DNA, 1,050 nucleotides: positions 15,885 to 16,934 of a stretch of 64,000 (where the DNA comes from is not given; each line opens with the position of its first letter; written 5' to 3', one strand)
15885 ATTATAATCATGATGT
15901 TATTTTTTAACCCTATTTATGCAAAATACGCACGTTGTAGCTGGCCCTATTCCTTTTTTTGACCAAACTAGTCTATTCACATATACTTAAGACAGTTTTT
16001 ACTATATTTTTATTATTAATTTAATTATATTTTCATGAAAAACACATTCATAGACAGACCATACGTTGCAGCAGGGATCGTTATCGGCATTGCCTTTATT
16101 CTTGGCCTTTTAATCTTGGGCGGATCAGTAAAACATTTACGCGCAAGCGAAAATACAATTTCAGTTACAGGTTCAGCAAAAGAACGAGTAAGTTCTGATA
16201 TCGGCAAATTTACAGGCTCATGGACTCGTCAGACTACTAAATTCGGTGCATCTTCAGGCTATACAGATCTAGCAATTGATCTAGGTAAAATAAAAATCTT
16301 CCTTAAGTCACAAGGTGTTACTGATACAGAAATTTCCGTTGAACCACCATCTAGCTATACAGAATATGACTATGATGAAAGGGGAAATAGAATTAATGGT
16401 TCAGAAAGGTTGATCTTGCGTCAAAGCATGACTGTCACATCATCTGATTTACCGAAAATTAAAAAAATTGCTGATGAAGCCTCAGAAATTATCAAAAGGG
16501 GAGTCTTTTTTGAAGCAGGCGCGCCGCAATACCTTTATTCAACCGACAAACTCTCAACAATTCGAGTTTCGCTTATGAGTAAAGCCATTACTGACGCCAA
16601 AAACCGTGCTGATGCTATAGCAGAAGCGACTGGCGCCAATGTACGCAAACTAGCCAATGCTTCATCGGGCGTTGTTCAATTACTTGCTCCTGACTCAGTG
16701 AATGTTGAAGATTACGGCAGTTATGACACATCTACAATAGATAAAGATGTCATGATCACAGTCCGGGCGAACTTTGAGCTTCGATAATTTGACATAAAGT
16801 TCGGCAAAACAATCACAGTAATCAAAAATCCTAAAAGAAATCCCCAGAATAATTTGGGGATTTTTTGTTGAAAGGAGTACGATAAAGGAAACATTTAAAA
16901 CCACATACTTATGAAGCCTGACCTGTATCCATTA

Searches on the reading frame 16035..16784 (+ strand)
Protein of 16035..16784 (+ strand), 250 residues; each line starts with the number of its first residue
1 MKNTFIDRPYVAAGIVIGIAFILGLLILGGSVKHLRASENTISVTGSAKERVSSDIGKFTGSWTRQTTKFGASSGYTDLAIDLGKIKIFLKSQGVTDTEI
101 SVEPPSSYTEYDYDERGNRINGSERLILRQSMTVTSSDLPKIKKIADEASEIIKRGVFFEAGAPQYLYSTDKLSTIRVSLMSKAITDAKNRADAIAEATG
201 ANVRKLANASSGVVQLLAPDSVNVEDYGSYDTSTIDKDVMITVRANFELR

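Call 71: search_protein_families(library=pfam, proteins=[window:16035-16784:+], max_evalue=0.001)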
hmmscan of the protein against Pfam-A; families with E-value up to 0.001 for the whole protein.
window:16035-16784:+ (250 aa): 2 families
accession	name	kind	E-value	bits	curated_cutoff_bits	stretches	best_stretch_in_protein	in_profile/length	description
PF04402.19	SIMPL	-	5e-19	69.8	25.2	1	42-211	1-160/205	Protein of unknown function (DUF541)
PF19029.5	DUF883_C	-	8.6e-05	22.5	27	1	7-27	7-27/30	DUF883 C-terminal glycine zipper region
